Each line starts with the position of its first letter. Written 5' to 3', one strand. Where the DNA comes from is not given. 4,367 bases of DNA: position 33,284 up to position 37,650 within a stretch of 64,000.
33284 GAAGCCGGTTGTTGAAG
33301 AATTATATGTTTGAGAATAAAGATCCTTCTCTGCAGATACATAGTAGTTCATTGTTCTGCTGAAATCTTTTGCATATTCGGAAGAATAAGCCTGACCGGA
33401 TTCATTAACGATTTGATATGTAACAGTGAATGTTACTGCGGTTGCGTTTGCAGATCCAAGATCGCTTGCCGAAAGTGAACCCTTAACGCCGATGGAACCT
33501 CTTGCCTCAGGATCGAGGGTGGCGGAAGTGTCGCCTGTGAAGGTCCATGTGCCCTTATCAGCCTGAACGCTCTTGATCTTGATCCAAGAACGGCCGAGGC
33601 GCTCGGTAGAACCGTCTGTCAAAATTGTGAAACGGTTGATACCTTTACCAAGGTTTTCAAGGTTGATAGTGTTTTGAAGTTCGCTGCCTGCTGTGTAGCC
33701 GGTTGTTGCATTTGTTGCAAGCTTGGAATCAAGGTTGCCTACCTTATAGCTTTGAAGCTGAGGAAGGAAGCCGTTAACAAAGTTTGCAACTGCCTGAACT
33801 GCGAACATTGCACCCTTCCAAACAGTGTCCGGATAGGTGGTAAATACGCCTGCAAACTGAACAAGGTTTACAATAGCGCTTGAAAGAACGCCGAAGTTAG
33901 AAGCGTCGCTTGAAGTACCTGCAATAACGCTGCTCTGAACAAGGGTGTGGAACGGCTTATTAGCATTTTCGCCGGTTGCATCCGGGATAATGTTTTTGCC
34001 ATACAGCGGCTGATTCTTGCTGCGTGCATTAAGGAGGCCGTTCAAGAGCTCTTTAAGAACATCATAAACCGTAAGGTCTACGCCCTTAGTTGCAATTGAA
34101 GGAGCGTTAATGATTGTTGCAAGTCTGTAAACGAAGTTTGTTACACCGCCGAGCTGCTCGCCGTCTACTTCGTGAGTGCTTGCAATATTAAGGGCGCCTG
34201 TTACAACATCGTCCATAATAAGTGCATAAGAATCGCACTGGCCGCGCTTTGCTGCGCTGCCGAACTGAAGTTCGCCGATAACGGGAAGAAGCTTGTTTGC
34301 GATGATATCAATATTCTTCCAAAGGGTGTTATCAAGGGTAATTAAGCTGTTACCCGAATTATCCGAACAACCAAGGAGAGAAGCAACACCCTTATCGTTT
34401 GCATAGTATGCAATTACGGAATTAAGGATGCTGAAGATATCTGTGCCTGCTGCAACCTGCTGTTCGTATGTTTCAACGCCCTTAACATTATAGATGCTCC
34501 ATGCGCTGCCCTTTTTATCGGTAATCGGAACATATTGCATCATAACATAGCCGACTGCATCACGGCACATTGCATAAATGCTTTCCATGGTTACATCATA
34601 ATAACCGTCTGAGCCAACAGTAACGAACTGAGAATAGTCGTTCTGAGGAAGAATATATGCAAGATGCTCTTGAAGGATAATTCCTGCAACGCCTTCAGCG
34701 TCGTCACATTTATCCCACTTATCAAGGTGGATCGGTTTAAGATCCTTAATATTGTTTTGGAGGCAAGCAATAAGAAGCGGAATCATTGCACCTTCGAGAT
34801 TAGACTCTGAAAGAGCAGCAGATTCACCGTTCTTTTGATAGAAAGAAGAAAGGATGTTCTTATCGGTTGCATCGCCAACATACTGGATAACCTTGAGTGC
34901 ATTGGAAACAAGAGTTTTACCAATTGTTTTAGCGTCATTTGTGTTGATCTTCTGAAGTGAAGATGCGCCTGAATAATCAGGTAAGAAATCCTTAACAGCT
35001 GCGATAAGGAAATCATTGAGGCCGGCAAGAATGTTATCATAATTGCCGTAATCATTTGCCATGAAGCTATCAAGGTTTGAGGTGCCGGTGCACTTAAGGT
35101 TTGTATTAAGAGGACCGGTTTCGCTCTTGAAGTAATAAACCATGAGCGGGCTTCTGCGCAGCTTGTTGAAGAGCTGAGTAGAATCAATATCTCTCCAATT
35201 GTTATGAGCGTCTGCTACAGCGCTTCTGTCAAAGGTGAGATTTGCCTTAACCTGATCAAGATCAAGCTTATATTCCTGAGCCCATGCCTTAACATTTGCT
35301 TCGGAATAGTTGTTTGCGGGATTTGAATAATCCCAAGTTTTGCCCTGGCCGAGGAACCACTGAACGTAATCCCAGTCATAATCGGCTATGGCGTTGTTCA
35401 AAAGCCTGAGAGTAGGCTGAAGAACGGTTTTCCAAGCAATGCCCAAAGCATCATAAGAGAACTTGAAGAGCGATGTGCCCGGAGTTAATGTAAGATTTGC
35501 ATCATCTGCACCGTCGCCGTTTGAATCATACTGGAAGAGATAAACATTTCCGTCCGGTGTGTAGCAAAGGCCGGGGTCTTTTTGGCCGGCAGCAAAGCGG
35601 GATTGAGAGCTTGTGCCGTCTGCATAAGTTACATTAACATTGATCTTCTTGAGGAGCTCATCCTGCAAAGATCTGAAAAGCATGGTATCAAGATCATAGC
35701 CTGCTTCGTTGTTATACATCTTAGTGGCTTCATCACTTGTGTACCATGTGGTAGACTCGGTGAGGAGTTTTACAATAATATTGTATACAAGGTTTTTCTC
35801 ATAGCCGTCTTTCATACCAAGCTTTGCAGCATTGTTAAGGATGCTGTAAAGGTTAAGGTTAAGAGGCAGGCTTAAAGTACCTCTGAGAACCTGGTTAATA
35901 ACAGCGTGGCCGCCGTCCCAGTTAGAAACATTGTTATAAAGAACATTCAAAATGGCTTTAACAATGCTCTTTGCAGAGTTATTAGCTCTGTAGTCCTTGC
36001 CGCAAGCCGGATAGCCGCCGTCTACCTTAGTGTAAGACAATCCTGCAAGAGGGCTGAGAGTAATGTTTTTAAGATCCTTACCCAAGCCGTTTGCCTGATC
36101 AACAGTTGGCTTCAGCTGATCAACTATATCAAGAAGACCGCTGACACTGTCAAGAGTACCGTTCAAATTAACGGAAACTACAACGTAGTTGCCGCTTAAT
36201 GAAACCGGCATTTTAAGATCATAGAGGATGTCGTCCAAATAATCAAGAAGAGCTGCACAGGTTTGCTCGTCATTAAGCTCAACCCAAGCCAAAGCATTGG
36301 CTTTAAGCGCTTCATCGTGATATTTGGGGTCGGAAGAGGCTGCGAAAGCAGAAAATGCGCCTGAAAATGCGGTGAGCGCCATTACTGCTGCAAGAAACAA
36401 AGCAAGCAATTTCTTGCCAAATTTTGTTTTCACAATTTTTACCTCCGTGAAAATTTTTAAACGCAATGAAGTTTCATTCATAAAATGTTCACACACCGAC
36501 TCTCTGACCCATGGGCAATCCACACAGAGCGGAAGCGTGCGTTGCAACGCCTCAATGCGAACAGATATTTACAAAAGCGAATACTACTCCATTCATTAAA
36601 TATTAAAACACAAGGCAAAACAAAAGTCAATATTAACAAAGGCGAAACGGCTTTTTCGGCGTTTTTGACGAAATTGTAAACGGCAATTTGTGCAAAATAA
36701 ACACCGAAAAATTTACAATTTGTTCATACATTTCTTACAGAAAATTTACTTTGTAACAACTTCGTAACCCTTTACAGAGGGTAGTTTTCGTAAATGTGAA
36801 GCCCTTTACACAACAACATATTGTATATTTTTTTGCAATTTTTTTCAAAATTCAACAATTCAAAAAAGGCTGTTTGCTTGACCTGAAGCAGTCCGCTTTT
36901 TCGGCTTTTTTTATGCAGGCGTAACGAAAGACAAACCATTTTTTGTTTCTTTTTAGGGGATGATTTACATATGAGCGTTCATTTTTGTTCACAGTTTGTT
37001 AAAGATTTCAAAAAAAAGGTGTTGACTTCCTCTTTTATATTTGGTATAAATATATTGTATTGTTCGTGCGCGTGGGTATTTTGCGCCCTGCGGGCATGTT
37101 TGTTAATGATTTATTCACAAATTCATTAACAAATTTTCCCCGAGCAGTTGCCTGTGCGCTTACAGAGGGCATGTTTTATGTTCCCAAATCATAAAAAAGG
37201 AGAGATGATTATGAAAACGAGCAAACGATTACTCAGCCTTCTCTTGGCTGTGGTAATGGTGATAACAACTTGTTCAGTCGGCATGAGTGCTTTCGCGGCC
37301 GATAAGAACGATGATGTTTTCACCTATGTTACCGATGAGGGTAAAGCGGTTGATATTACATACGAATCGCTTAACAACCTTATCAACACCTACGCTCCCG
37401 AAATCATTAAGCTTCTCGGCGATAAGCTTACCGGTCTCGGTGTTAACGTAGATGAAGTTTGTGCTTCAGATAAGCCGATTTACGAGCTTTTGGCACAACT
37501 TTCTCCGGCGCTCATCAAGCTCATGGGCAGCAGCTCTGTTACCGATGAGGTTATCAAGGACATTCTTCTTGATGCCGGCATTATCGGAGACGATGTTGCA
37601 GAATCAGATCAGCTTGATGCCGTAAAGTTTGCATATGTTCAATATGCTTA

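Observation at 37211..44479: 2.4-kaa secreted alpha-helical protein with a ~400-aa internal tandem duplication, divergently paired with the dockerin operon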

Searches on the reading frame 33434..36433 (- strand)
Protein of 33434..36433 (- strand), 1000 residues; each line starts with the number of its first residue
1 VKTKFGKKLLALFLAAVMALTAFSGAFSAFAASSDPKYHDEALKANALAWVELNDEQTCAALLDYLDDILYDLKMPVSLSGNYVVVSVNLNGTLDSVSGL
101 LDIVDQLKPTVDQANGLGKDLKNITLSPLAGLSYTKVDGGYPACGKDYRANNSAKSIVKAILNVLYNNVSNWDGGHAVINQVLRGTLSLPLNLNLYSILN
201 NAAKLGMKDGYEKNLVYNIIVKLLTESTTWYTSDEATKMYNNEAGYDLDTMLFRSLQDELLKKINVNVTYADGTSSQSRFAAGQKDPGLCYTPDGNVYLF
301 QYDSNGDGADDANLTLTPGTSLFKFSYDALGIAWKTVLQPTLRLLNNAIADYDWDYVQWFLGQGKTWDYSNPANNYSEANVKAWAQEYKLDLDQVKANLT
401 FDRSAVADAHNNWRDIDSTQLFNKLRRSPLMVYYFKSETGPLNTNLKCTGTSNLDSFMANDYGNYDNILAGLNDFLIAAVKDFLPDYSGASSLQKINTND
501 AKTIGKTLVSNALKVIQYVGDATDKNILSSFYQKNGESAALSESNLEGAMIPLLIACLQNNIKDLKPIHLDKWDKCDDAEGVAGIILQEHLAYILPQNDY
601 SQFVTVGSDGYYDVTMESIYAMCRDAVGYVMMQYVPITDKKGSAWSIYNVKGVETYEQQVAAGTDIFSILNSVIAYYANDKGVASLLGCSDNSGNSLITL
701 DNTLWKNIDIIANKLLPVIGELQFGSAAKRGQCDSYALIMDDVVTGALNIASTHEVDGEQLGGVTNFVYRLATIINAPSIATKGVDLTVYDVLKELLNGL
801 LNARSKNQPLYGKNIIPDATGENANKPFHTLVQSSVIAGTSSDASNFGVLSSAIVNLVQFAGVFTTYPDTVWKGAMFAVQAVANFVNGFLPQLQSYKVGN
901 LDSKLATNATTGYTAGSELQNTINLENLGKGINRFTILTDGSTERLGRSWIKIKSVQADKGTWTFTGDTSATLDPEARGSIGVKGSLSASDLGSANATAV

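Call 57: find_homologous_proteins(query=window:33434-36433:-)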
Query window:33434-36433:- (1000 aa): 1 proteins with E <= 0.001 among 8000 candidates.
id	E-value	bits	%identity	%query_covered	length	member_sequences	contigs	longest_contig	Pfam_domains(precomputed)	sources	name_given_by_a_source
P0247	0.0e+0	1112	53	100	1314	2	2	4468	-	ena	-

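Call 59: find_related_loci(query=A2, collection=genome_contigs, flank=10000)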
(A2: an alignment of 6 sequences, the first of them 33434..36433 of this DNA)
Query A2 (1000 aa) in genome_contigs; peptide patterns used: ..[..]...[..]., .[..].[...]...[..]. (x = any residue, [..] = any of these).
51 stretches matched a pattern; 23 encode a relative of the query (tblastn E <= 1e-3); 22 distinct loci.
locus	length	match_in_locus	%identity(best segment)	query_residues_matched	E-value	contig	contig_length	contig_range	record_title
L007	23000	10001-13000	83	1-1000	0e+0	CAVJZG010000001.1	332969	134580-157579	bacterium isolate G02637-L1_cleanbin_000002 genome assembly, contig: Spades_G02637-L1_contig_2, whole genome shotgun seq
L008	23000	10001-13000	83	1-1000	0e+0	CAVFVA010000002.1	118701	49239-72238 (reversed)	Clostridium sp. AF37-5 isolate H07648-L1_cleanbin_000001 genome assembly, contig: Spades_H07648-L1_contig_31, whole geno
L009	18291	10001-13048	56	1-1000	0e+0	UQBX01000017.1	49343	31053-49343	uncultured Ruminococcaceae bacterium isolate UMGS133 genome assembly, contig: NODE_225_length_49343_cov_9.031164, whole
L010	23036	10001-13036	54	1-1000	0e+0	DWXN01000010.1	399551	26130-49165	MAG TPA_asm: Candidatus Eubacterium faecale isolate CHK188-16595 CHK188__C138861_L399551_SAMEA5754832, whole genome shot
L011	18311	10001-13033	55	1-1000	0e+0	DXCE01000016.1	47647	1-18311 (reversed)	MAG TPA_asm: Candidatus Eubacterium faecavium isolate ChiHecec3B27-3607 ChiHecec3B27__C122662_L47647_SAMN08009885, whole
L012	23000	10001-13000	86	1-1000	0e+0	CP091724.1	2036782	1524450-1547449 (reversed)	MAG: Anaerotruncus sp. isolate nC33_bin.255.fa chromosome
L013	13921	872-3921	55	9-985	0e+0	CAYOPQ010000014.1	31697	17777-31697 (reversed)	MAG TPA_asm: uncultured Bacteroides sp. isolate SRP141132_co6_57 genome assembly, contig: NODE_932_length_31697_cov_45.6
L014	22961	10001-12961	38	1-933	8e-179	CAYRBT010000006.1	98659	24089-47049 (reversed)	MAG TPA_asm: uncultured Bacteroides sp. isolate binchicken_co365_339 genome assembly, contig: NODE_106_length_98659_cov_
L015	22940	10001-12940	37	1-933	4e-178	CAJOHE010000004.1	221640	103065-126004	uncultured Eubacterium sp. isolate Red_deer_4_mag_11 genome assembly, contig: scaffold_81, whole genome shotgun sequence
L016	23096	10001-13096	38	1-959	4e-173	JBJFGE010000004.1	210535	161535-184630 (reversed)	MAG: Eubacterium sp. isolate PUUB45_bin.006 NODE_10_length_210535_cov_12.668510, whole genome shotgun sequence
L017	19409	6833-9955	36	1-988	2e-172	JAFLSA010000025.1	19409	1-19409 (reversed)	MAG: Eubacterium sp. isolate HAN015 Seq25, whole genome shotgun sequence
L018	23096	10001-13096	37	1-964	4e-174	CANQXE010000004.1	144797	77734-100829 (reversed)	MAG: uncultured Clostridia bacterium isolate Lapin-020__bin106 genome assembly, contig: Lapin-020__NODE_54_length_144797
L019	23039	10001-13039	37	4-960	3e-165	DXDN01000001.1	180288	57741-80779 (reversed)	MAG TPA_asm: Candidatus Eubacterium faecigallinarum isolate 8396 ChiHile14__C12564_L180288_SAMN08010009, whole genome sh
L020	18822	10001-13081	36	9-967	3e-154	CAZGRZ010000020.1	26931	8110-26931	MAG TPA_asm: uncultured Bacteroides sp. isolate SRP222994_co1_576 genome assembly, contig: NODE_3442_length_26931_cov_16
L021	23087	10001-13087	35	9-998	3e-151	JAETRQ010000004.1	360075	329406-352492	MAG: Eubacteriaceae bacterium isolate S30_Bin2 scaffold_98, whole genome shotgun sequence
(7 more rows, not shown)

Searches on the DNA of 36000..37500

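Call 78: search_rna_families(source=window, start=36000, end=37500, threshold=evalue, max_evalue=0.1)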
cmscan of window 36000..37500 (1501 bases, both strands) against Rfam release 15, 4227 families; matches with E-value up to 0.1: 0.
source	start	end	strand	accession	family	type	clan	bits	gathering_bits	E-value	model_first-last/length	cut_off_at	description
